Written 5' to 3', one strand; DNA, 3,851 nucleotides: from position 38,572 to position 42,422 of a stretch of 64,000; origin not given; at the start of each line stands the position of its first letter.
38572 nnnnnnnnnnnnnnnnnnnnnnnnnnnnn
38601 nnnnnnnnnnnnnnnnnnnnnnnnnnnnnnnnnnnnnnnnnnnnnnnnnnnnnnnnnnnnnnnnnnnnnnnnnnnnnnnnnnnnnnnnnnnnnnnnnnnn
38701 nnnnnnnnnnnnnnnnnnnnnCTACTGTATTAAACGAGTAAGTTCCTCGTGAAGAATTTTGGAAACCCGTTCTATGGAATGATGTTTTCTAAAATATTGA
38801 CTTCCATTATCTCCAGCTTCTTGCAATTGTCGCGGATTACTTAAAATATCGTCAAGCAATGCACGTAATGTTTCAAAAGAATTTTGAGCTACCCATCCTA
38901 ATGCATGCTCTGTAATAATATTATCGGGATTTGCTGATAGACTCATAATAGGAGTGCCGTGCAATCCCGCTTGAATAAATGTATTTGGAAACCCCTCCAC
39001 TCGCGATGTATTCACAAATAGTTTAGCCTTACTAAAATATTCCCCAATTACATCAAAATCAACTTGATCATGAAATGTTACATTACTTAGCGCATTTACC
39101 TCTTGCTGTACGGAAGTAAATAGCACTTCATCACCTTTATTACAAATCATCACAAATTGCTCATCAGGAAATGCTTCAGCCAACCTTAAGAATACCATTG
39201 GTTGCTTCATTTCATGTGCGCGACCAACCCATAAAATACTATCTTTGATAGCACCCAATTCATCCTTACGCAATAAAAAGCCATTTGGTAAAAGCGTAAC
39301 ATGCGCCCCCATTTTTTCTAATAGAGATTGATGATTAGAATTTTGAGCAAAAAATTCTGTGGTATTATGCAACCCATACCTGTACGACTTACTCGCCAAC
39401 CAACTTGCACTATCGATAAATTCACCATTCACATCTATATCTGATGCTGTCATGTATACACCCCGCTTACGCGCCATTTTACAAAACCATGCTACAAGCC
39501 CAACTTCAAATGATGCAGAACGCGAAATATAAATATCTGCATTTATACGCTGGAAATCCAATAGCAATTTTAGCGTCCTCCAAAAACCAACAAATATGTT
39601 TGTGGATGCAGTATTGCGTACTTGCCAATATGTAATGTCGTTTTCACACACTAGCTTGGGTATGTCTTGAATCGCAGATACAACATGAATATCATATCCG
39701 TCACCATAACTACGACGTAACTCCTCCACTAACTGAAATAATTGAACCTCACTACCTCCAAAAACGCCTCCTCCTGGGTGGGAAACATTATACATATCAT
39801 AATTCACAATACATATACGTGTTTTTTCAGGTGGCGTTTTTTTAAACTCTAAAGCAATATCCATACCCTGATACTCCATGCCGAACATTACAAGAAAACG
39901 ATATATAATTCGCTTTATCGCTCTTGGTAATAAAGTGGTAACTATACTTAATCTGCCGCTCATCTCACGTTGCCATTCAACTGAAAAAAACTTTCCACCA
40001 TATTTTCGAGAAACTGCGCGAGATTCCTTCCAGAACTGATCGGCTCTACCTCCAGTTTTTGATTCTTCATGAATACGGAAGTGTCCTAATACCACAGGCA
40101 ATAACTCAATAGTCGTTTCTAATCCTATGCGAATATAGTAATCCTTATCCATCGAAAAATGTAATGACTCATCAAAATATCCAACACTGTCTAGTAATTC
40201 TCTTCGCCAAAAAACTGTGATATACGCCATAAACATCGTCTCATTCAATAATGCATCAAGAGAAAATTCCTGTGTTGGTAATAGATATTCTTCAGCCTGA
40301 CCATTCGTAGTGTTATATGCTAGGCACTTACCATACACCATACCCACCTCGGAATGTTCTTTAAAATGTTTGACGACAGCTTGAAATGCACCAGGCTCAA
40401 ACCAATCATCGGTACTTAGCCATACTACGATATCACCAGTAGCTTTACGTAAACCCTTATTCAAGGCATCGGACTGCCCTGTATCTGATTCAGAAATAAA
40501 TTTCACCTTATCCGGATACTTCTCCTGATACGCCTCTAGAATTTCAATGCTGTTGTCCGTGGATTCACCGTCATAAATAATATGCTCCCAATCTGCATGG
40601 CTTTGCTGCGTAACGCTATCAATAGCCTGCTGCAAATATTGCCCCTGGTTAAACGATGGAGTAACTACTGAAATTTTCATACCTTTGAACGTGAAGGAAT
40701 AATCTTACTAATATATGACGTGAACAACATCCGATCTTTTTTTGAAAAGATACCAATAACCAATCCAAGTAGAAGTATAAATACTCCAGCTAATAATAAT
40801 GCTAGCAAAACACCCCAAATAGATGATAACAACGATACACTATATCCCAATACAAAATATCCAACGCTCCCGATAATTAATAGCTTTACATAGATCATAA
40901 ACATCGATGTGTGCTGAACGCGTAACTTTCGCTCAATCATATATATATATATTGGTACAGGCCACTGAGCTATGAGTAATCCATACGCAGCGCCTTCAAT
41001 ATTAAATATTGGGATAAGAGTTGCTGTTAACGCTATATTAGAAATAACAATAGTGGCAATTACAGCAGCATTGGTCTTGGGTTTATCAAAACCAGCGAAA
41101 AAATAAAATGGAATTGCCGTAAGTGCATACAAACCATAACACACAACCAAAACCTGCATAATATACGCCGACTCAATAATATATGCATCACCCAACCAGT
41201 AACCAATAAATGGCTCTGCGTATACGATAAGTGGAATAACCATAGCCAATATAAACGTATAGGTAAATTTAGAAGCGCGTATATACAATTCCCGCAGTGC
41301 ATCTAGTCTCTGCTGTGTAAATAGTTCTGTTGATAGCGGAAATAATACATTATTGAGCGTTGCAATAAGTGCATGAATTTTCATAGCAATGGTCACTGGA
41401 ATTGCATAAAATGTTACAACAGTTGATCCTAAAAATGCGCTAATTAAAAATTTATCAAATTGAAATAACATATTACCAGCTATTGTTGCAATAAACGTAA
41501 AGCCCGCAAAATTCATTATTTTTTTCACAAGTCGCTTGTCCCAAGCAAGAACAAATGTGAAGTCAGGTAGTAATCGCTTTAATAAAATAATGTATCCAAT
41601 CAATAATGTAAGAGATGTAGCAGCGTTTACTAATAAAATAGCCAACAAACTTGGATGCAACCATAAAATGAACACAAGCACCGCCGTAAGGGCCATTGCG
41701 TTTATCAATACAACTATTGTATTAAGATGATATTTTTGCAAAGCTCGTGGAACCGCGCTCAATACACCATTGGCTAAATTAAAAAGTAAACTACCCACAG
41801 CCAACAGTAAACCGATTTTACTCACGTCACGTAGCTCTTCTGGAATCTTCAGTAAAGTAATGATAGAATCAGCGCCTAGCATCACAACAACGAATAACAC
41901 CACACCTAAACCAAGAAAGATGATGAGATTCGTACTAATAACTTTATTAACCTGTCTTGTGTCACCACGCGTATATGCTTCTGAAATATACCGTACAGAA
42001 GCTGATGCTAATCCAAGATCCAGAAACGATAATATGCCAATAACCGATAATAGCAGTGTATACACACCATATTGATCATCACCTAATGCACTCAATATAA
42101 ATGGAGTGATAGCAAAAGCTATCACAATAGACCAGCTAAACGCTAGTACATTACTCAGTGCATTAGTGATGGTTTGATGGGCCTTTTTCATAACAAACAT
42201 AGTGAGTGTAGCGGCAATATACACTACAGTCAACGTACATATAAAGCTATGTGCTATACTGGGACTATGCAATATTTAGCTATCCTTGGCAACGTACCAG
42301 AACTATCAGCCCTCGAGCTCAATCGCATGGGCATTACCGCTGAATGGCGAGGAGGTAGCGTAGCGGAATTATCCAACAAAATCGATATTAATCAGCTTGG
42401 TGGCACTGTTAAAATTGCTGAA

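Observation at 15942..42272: ~26 kb envelope-glycan locus combining a GDP-3,6-dideoxyhexose pathway, Arn-like lipid-linked sugar transfer, many GT-B enzymes and a Wzx flippase, but no recognisable initiating phosphoglycosyltransferase or Wzy/Wzz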

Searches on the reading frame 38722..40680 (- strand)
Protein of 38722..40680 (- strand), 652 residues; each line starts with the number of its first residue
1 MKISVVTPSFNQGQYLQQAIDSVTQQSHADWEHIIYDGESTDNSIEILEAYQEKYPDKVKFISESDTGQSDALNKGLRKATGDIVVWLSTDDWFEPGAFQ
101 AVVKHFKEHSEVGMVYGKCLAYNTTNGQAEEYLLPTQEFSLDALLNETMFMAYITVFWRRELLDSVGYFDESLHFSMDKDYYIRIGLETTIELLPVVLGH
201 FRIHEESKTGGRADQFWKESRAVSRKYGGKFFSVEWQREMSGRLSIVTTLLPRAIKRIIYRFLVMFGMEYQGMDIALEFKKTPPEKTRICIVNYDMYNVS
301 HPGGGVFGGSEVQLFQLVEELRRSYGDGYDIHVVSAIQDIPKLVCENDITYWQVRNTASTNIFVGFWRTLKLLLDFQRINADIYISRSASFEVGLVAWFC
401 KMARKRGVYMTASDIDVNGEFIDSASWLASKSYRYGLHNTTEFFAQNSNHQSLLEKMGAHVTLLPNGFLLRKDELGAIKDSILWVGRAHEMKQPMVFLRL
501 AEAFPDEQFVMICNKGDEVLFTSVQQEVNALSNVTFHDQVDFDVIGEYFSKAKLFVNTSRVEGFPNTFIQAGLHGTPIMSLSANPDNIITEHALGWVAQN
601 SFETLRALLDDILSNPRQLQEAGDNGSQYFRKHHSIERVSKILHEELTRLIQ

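Call 6: search_protein_families(library=pfam, proteins=[window:38722-40680:-], max_evalue=0.001)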
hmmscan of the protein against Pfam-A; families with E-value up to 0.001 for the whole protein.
window:38722-40680:- (652 aa): 5 families
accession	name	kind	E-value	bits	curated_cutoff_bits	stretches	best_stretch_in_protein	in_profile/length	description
PF00535.33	Glycos_transf_2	-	4.6e-30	105.2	23.3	1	4-164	1-165/168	Glycosyl transferase family 2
PF13641.12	Glyco_tranf_2_3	-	1.6e-13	51.6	27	1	3-182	3-191/230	Glycosyltransferase like family 2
PF00534.26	Glycos_transf_1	-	1.8e-12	47.6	26.4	1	481-627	17-170/172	Glycosyl transferases group 1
PF13692.12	Glyco_trans_1_4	-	2.2e-11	44.6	27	1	481-607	3-134/142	Glycosyl transferases group 1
PF10111.15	Glyco_tranf_2_2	-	5.7e-08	33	27.3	1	13-189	12-203/276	Glycosyltransferase like family 2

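Call 72: search_protein_families(library=ncbifam, proteins=[window:38722-40680:-], max_evalue=0.00001)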
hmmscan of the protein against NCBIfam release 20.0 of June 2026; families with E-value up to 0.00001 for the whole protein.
window:38722-40680:- (652 aa): 22 families
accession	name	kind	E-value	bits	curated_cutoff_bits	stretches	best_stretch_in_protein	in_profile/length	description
NF007482.0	PRK10073.1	equivalog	7.6e-20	71.2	423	1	2-105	7-109/334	glycosyltransferase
NF047683.1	TeichurnBiosyTuaG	equivalog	7.3e-19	68.4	400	1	2-157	7-160/252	teichuronic acid biosynthesis protein TuaG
NF053739.1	GlytfEpsEBac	equivalog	2e-16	59.8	450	1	2-159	2-157/265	glycosyltransferase EpsE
TIGR03937.1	PgaC_IcaA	equivalog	2.4e-15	56.4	422.3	1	2-118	46-162/407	poly-beta-1,6-N-acetyl-D-glucosamine synthase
NF050050.1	ProtGlycPglI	equivalog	2.8e-15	56.5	500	1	2-125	3-125/306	GalNAc(5)-diNAcBac-PP-undecaprenol beta-1,3-glucosyltransferase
TIGR04283.1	glyco_like_mftF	equivalog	8.6e-13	48.4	182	1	3-116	1-107/221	TIGR04283 family arsenosugar biosynthesis glycosyltransferase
NF038299.1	EPS_HpsN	equivalog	2.3e-12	46.5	425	1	2-128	2-128/317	hormogonium polysaccharide biosynthesis glycosyltransferase HpsN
TIGR03111.1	glyc2_xrt_Gpos1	hypoth_equivalog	4.8e-12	45.4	363.95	1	2-122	50-172/439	TIGR03111 family XrtG-associated glycosyltransferase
NF038302.1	EPS_HpsE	equivalog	5.2e-12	45.4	300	1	2-117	2-122/307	hormogonium polysaccharide biosynthesis glycosyltransferase HpsE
TIGR04009.1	wcaE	equivalog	1.5e-11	44.1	369.2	1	2-120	2-120/248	colanic acid biosynthesis glycosyltransferase WcaE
NF041875.1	EPS_EpsD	equivalog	2.8e-11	43.4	370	1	3-184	1-188/325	exopolysaccharide biosynthesis glycosyltransferase EpsD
TIGR03965.1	mycofact_glyco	equivalog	3.1e-11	42.8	280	1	2-185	75-263/467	mycofactocin biosynthesis glycosyltransferase MftF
TIGR04017.1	WcaA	equivalog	1.4e-08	34.7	495.75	1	3-187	7-190/279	colanic acid biosynthesis glycosyltransferase WcaA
NF007453.0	PRK10018.1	equivalog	1.5e-08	34.7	382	1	3-187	8-191/280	colanic acid biosynthesis glycosyltransferase WcaA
NF038229.1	Glyco4_Geo_Pelo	equivalog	2.2e-08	33.5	400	1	517-645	203-331/338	GPMC system family 4 glycosyltransferase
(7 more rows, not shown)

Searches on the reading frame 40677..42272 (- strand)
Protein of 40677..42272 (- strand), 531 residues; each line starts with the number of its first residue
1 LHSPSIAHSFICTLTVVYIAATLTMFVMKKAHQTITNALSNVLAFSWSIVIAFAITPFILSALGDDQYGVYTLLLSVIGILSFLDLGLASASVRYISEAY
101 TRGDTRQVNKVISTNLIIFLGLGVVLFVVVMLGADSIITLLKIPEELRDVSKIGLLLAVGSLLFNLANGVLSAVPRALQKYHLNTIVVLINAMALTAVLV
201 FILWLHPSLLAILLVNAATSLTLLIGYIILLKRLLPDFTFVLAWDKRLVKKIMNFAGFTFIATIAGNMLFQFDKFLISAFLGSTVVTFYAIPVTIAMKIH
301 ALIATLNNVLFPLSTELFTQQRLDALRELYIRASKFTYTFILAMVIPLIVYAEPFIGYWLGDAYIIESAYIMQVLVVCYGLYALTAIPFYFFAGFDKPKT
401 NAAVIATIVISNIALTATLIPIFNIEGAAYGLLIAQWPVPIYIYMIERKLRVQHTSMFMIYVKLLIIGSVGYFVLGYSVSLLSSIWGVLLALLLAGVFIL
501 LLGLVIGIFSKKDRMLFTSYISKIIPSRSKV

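Call 6: search_protein_families(library=pfam, proteins=[window:40677-42272:-], max_evalue=0.001)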
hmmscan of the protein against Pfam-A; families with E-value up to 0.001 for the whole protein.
window:40677-42272:- (531 aa): 3 families
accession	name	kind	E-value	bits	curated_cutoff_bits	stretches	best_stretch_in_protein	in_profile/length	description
PF01943.22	Polysacc_synt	-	1e-21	78.1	28.2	1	37-317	4-273/274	Polysaccharide biosynthesis protein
PF13440.11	Polysacc_synt_3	-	2.5e-13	50.4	23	1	64-364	7-288/293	Polysaccharide biosynthesis protein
PF01554.23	MatE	-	3.9e-10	40.1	24.9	1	50-201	10-160/161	MatE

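Call 72: search_protein_families(library=ncbifam, proteins=[window:40677-42272:-], max_evalue=0.00001)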
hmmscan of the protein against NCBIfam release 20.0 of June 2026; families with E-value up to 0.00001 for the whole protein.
window:40677-42272:- (531 aa): 1 family
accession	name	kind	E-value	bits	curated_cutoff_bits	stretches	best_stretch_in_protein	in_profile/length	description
TIGR00797.1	matE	subfamily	4e-09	35.9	147.4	1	28-207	206-388/396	MATE family efflux transporter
